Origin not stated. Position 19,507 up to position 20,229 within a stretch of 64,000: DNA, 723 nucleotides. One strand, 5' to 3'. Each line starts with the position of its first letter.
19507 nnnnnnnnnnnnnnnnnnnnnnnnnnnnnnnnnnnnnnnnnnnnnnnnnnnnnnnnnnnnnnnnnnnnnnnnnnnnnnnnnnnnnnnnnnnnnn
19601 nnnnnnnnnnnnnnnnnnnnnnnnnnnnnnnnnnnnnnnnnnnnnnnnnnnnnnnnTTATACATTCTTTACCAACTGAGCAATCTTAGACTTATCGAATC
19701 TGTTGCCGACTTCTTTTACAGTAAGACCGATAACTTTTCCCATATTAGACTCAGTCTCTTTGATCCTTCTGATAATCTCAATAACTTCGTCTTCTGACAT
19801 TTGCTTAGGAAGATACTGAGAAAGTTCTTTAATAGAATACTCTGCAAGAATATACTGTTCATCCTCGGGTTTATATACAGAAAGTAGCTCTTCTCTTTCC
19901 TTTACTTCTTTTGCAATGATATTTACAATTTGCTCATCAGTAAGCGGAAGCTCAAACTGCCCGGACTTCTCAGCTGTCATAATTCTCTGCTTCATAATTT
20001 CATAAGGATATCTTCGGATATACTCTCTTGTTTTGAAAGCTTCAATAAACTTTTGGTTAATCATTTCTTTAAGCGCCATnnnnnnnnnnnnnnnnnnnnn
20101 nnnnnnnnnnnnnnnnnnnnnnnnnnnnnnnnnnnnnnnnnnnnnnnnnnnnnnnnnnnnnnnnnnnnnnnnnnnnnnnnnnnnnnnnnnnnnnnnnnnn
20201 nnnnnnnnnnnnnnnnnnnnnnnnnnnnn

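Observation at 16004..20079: Accessory island (lipoprotein, PnuC, NadR, SPFH/band-7, GatB/YqeY) wedged between tail genes and unknown genes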

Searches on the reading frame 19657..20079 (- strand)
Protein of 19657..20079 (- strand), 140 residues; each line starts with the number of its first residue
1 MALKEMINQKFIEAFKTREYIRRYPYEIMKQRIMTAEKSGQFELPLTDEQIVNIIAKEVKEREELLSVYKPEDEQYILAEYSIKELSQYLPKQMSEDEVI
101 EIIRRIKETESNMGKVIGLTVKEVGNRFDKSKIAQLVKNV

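Call 3: search_protein_families(library=pfam, proteins=[window:19657-20079:-], max_evalue=0.01)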
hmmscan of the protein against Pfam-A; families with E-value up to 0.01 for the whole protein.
window:19657-20079:- (140 aa): 2 families
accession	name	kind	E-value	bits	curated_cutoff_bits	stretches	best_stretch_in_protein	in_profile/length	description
PF09424.15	YqeY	-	2.1e-17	64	27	1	4-139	1-141/143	Yqey-like protein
PF23362.1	DHX37_C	-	0.005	17.1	27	1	49-96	29-70/80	DEAH helicase DHX37 C-terminal domain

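Call 4: search_protein_families(library=phrogs, proteins=[window:19657-20079:-], max_evalue=0.001)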
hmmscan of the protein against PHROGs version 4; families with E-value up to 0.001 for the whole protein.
window:19657-20079:- (140 aa): 1 family
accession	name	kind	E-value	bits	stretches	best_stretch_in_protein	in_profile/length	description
phrog_1460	-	DNA, RNA and nucleotide metabolism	1.1e-15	58.9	1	1-139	1-138/140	tRNA amidotransferase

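Call 26: search_protein_families(library=padloc, proteins=[window:19657-20079:-], max_evalue=0.01)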
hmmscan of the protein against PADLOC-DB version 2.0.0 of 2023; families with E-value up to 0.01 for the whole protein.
window:19657-20079:- (140 aa): 0 families

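Call 28: search_protein_families(library=ncbifam, proteins=[window:19657-20079:-], max_evalue=0.001)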
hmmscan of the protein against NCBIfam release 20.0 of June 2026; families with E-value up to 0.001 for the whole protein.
window:19657-20079:- (140 aa): 0 families

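Call 60: find_related_loci(query=window:19657-20079:-, collection=viral_contigs, flank=6000)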
Query window:19657-20079:- (140 aa) in viral_contigs; peptide patterns used: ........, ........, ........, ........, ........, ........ (x = any residue, [..] = any of these).
18 stretches matched a pattern; 3 encode a relative of the query (tblastn E <= 1e-3); 3 distinct loci.
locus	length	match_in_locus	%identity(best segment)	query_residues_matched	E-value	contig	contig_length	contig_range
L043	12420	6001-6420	79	1-140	4e-72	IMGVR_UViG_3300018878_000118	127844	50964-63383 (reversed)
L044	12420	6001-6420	58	1-140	4e-47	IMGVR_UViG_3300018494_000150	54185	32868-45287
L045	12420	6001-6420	58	1-140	4e-47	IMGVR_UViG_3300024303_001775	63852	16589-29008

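Call 61: find_homologous_proteins(query=window:19657-20079:-, max_evalue=0.001)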
Query window:19657-20079:- (140 aa): 1255 proteins with E <= 0.001 among 1280 candidates; the best 120 are listed.
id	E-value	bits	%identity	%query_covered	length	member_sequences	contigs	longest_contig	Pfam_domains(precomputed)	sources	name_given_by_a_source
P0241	2.5e-79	281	100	100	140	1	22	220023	PF09424.16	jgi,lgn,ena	-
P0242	4.3e-79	281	99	100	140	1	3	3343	PF09424.16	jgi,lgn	jgi:uncharacterized protein YqeY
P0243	1.9e-70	253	89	100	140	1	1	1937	PF09424.16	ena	-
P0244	6.1e-70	251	87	100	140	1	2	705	PF09424.16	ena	-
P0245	6.1e-70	251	88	100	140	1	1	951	PF09424.16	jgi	jgi:uncharacterized protein YqeY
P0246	6.4e-70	251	88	100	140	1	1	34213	PF09424.16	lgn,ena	-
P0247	8.2e-70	251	87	100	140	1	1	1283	PF09424.16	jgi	jgi:uncharacterized protein YqeY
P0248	9.0e-70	250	88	100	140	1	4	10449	PF09424.16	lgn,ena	-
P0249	2.1e-69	249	86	100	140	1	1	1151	PF09424.16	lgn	-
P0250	2.8e-69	249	88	100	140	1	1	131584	PF09424.16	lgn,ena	-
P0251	2.9e-69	249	87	100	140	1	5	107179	PF09424.16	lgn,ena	-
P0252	3.2e-69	249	87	100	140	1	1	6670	PF09424.16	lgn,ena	-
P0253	4.4e-69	248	87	100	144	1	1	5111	PF09424.16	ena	-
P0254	5.4e-69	248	86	100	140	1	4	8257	PF09424.16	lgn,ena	-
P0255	6.5e-69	248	86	100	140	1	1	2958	PF09424.16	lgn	-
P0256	8.1e-69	247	84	100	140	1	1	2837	PF09424.16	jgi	jgi:uncharacterized protein YqeY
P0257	8.4e-69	247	87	100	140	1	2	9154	PF09424.16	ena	-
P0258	8.5e-69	247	86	100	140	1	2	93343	PF09424.16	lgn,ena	-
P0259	8.9e-69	247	87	100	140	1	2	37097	PF09424.16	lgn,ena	-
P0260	1.5e-68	246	86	100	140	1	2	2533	PF09424.16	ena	-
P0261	1.6e-68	246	84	100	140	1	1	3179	PF09424.16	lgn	-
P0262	1.7e-68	246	85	98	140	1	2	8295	PF09424.16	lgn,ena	-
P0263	2.5e-68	246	85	100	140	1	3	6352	PF09424.16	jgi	jgi:uncharacterized protein YqeY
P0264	3.9e-68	245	85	100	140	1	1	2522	PF09424.16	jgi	jgi:uncharacterized protein YqeY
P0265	6.0e-68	245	84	100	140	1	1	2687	PF09424.16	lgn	-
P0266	8.0e-68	244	84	99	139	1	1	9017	PF09424.16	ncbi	-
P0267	1.1e-67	244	84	100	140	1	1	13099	PF09424.16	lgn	-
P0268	1.1e-67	244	83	100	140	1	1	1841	PF09424.16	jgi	jgi:uncharacterized protein YqeY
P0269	1.2e-67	244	85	100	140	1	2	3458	PF09424.16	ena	-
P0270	1.6e-67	243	84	100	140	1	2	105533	PF09424.16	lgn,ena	-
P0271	2.0e-67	243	84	100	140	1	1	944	PF09424.16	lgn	-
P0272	2.0e-67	243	84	100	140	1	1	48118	PF09424.16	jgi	jgi:uncharacterized protein YqeY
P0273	2.3e-67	243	83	100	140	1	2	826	PF09424.16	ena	-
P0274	3.2e-67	242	84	100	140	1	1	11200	PF09424.16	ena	-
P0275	3.6e-67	242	81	100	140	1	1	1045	PF09424.16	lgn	-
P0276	5.3e-67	241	83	100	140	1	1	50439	PF09424.16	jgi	jgi:uncharacterized protein YqeY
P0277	7.6e-67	241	82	100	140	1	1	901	PF09424.16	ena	-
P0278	7.7e-67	241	81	100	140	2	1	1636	PF09424.16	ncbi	-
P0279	9.0e-67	241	84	100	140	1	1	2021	PF09424.16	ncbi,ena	-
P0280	9.6e-67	241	81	100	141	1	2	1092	PF09424.16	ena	-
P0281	1.1e-66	240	82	100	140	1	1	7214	PF09424.16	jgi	jgi:uncharacterized protein YqeY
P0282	1.5e-66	240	81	100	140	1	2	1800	PF09424.16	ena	-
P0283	1.8e-66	240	83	100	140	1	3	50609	PF09424.16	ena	-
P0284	1.9e-66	240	83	100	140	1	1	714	PF09424.16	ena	-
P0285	2.0e-66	240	84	100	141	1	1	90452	PF09424.16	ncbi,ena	-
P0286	2.7e-66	239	84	100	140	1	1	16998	PF09424.16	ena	-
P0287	2.7e-66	239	84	100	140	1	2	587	PF09424.16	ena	-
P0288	2.9e-66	239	81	100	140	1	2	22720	PF09424.16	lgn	-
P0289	2.9e-66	239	81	100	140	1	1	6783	PF09424.16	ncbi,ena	-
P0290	3.2e-66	239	82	100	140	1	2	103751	PF09424.16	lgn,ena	-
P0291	4.0e-66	239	84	100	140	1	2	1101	PF09424.16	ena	-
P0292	4.5e-66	238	81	100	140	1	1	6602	PF09424.16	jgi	jgi:uncharacterized protein YqeY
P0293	5.1e-66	238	81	100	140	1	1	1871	PF09424.16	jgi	jgi:uncharacterized protein YqeY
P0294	5.7e-66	238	83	100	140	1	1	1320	PF09424.16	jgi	-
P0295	5.8e-66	238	84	100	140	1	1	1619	PF09424.16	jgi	jgi:uncharacterized protein YqeY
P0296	6.3e-66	238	82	100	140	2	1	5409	PF09424.16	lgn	-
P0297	6.3e-66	238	81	100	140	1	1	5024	PF09424.16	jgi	jgi:uncharacterized protein YqeY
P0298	6.3e-66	238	84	100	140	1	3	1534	PF09424.16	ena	-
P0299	6.4e-66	238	83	100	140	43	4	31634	PF09424.16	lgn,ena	-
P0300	6.9e-66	238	82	100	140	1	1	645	PF09424.16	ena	-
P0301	7.0e-66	238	82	100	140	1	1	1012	PF09424.16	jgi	jgi:uncharacterized protein YqeY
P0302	7.3e-66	238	85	99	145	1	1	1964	PF09424.16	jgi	jgi:uncharacterized protein YqeY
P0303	7.3e-66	238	85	100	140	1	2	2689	PF09424.16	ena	-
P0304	8.7e-66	238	80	100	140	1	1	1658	PF09424.16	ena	-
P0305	9.0e-66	238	82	99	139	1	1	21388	PF09424.16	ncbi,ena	-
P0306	1.0e-65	237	81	100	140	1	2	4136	PF09424.16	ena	-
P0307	1.2e-65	237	81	100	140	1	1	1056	PF09424.16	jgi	jgi:uncharacterized protein YqeY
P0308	1.2e-65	237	83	100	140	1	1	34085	PF09424.16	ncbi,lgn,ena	-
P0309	1.2e-65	237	83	100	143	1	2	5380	PF09424.16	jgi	jgi:uncharacterized protein YqeY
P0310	1.2e-65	237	81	100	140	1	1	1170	PF09424.16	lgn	-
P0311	1.3e-65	237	80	100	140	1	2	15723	PF09424.16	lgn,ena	-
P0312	1.3e-65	237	80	100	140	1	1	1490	PF09424.16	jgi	jgi:uncharacterized protein YqeY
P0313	1.3e-65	237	83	100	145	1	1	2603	PF09424.16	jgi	jgi:uncharacterized protein YqeY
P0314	1.4e-65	237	83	99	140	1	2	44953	PF09424.16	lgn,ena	-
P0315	1.5e-65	237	84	99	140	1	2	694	PF09424.16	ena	-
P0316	1.8e-65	237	82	100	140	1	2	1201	PF09424.16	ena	-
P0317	1.8e-65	237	80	100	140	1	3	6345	PF09424.16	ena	-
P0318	2.0e-65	236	81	100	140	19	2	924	PF09424.16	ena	-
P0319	2.1e-65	236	83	100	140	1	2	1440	PF09424.16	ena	-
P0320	2.1e-65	236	80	100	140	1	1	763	PF09424.16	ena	-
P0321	2.2e-65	236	83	99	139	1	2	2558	PF09424.16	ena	-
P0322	2.2e-65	236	81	100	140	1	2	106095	PF09424.16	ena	-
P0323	2.5e-65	236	81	100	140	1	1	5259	PF09424.16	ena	-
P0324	2.7e-65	236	84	100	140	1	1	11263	PF09424.16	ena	-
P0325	2.9e-65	236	81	100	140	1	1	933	PF09424.16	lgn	-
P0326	2.9e-65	236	84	100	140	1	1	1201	PF09424.16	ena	-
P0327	3.1e-65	236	83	100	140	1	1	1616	PF09424.16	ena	-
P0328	3.4e-65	236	82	100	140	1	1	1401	PF09424.16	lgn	-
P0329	3.9e-65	235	81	100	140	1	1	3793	PF09424.16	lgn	-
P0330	4.3e-65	235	82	100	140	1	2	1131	PF09424.16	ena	-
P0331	4.3e-65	235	81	100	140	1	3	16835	PF09424.16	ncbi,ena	-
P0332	4.5e-65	235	81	99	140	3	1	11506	PF09424.16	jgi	jgi:uncharacterized protein YqeY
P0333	5.0e-65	235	81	100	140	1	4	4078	PF09424.16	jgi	jgi:uncharacterized protein YqeY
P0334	5.4e-65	235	83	100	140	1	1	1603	PF09424.16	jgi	jgi:uncharacterized protein YqeY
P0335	5.5e-65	235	81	100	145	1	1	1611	PF09424.16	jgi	jgi:uncharacterized protein YqeY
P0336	5.6e-65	235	81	100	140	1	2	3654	PF09424.16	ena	-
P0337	5.9e-65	235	84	99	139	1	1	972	PF09424.16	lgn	-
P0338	6.1e-65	235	82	100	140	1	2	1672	PF09424.16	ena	-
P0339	6.4e-65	235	81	100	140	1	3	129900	PF09424.16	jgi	jgi:uncharacterized protein YqeY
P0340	6.5e-65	235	82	100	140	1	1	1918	PF09424.16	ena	-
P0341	6.7e-65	235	80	99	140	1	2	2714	PF09424.16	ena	-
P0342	7.6e-65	235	81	100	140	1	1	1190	PF09424.16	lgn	-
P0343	7.7e-65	234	84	99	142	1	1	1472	PF09424.16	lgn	-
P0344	7.7e-65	234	84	100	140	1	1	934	PF09424.16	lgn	-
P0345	7.8e-65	234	82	100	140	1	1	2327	PF09424.16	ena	-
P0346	9.2e-65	234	84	100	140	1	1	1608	PF09424.16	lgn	-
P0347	9.6e-65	234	82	100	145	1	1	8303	PF09424.16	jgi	jgi:uncharacterized protein YqeY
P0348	9.9e-65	234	81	100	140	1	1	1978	PF09424.16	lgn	-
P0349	1.0e-64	234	82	100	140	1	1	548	PF09424.16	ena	-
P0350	1.0e-64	234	81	100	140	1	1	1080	PF09424.16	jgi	jgi:uncharacterized protein YqeY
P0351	1.1e-64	234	83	100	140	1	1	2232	PF09424.16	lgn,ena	-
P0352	1.2e-64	234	82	100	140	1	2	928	PF09424.16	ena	-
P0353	1.2e-64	234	81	100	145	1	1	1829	PF09424.16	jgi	jgi:uncharacterized protein YqeY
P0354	1.2e-64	234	83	99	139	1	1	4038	PF09424.16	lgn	-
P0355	1.3e-64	234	83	99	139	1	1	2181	PF09424.16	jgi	jgi:uncharacterized protein YqeY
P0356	1.4e-64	234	79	100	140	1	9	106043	PF09424.16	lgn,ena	-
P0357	1.4e-64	234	80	100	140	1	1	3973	PF09424.16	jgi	jgi:uncharacterized protein YqeY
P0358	1.4e-64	234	79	100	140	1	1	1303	PF09424.16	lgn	-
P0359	1.4e-64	234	81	100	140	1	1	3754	PF09424.16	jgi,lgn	jgi:uncharacterized protein YqeY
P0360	1.5e-64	234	83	100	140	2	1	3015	PF09424.16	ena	-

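Call 62: find_encoding_contigs(protein=P0241, flank=7000, max_places=8)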
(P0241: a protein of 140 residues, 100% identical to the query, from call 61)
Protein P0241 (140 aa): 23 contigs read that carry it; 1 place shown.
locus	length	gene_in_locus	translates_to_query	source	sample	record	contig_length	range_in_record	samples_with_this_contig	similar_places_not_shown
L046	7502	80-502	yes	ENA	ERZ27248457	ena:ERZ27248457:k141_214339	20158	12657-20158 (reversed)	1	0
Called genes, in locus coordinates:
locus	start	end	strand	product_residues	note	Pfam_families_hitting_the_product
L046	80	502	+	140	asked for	PF09424:YqeY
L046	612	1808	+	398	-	PF01145:Band_7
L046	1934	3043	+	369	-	PF01467:CTP_transf_like, PF13521:AAA_28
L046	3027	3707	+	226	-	PF04973:NMN_transporter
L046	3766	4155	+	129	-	PF25682:Phage_VG64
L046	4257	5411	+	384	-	-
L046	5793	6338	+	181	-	PF18907:DUF5662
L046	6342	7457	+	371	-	-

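Call 63: find_encoding_contigs(protein=P0250, flank=7000, max_places=1)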
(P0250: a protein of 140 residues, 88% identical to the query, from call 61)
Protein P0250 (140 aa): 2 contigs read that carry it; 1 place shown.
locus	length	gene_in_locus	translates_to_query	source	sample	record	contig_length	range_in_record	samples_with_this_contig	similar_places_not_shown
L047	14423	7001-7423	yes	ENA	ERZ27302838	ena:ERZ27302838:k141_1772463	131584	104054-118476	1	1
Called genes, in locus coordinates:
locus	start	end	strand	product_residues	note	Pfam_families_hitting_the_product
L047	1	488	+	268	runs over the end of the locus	-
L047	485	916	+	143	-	-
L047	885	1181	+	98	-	-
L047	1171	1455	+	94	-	-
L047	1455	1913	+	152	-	-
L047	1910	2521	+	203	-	-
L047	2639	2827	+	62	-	-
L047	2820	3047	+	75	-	-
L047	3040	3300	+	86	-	-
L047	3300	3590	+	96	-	-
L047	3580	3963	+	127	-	-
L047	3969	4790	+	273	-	-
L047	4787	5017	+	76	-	-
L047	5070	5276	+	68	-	-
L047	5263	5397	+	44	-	-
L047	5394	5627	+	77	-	-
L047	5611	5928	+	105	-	PF20274:cREC_REC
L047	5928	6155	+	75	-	-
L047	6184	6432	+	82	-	-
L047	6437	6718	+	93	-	-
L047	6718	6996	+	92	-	-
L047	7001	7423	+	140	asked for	PF09424:YqeY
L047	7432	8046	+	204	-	-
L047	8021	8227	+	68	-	-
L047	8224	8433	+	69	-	-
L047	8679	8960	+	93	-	PF13248:Zn_ribbon_3 (weak), PF12172:zf-ChsH2 (faint)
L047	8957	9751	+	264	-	PF06941:NT5C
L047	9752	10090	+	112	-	-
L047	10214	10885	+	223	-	PF01844:HNH, PF14279:HNH_5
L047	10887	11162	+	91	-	-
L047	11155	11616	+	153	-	-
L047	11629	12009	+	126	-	-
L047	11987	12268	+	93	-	-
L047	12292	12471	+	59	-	-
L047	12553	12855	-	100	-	-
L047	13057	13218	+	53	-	-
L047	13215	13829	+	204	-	PF07486:Hydrolase_2 (faint)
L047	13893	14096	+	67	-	-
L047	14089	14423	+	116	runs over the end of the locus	-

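Call 64: find_encoding_contigs(protein=P0339, flank=7000, max_places=1)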
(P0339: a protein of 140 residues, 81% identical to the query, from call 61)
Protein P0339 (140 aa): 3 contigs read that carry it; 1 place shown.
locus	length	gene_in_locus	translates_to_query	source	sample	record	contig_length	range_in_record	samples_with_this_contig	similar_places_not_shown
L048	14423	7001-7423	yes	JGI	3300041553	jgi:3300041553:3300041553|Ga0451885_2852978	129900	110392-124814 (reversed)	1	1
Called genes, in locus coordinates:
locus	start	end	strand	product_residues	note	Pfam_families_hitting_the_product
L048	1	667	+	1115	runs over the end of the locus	-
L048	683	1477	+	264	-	PF22337:Phage_fiber_rpt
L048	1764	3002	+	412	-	-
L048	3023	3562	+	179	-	-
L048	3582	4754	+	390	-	-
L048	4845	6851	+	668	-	-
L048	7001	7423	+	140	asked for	PF09424:YqeY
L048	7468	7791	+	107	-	-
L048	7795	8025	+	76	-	-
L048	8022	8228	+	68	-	-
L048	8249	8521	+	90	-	-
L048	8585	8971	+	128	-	PF25682:Phage_VG64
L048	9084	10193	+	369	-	PF01467:CTP_transf_like, PF13521:AAA_28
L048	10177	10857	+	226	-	PF04973:NMN_transporter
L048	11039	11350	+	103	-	-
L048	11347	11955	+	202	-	-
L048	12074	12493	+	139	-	-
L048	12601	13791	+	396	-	PF01145:Band_7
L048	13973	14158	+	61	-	-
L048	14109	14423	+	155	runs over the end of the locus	-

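Call 65: find_encoding_contigs(protein=P0356, flank=7000, max_places=2)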
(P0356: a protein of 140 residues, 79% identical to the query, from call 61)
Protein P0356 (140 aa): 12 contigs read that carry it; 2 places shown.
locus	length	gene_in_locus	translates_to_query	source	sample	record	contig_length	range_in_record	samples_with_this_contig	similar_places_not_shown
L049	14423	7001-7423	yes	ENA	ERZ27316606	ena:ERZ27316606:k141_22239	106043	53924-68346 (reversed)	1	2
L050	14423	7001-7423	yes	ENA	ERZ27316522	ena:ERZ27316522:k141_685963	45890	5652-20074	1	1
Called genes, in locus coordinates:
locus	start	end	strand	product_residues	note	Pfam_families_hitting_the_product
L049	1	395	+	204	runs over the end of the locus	-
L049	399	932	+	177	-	PF23835:DUF7205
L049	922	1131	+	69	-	-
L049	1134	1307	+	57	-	-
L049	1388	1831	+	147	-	-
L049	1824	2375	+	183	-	-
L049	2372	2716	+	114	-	-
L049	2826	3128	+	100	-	-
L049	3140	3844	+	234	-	-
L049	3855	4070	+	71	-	-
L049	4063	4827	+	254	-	-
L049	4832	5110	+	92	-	-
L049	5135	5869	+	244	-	PF04055:Radical_SAM (weak)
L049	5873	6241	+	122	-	-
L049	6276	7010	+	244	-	PF02384:N6_Mtase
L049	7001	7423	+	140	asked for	PF09424:YqeY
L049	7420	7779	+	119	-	-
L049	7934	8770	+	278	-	PF02562:PhoH, PF25199:nSTAND_NTPase5 (faint)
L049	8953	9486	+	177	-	-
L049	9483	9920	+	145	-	-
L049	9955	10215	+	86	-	-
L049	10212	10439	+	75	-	-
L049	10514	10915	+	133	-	-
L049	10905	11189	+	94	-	-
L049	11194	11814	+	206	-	-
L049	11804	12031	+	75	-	-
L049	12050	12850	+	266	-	PF01661:Macro (weak)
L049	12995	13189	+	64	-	-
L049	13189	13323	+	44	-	-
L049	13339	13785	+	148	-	-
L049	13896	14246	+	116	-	-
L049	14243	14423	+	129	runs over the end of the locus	-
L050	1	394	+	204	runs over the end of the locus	-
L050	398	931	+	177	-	PF23835:DUF7205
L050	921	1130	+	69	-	-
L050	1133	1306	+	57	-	-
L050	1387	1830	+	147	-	-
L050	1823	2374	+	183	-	-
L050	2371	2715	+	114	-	-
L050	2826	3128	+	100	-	-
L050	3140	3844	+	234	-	-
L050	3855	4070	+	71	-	-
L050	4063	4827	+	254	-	-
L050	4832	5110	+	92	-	-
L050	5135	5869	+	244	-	PF04055:Radical_SAM (weak)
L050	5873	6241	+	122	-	-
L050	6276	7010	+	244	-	PF02384:N6_Mtase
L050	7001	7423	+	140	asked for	PF09424:YqeY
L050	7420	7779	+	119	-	-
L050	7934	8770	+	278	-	PF02562:PhoH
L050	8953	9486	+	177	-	-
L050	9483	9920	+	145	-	-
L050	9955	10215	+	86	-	-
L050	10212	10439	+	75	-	-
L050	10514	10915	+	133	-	-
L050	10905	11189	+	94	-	-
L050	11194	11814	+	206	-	-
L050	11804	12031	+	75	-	-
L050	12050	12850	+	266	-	PF01661:Macro (weak)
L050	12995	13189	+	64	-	-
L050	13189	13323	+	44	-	-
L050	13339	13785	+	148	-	-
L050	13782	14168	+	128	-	-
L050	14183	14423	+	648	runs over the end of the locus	PF22745:Nlig-Ia, PF01653:DNA_ligase_aden, PF03120:OB_DNA_ligase, PF00533:BRCT, PF12738:PTCB-BRCT (weak)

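Call 77: search_solved_structures(query=window:19657-20079:-, max_evalue=0.01)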
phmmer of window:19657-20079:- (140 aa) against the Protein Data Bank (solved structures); distinct sequences matched with E-value up to 0.01: 3.
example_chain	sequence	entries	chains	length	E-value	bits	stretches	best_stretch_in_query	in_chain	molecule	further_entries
8xjg_A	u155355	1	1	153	2.9e-07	34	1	6-138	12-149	YqeY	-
8xje_A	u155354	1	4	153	5.7e-06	29.9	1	1-125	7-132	YqeY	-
1ng6_A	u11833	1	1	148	1.4e-05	28.6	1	1-138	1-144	Hypothetical protein yqeY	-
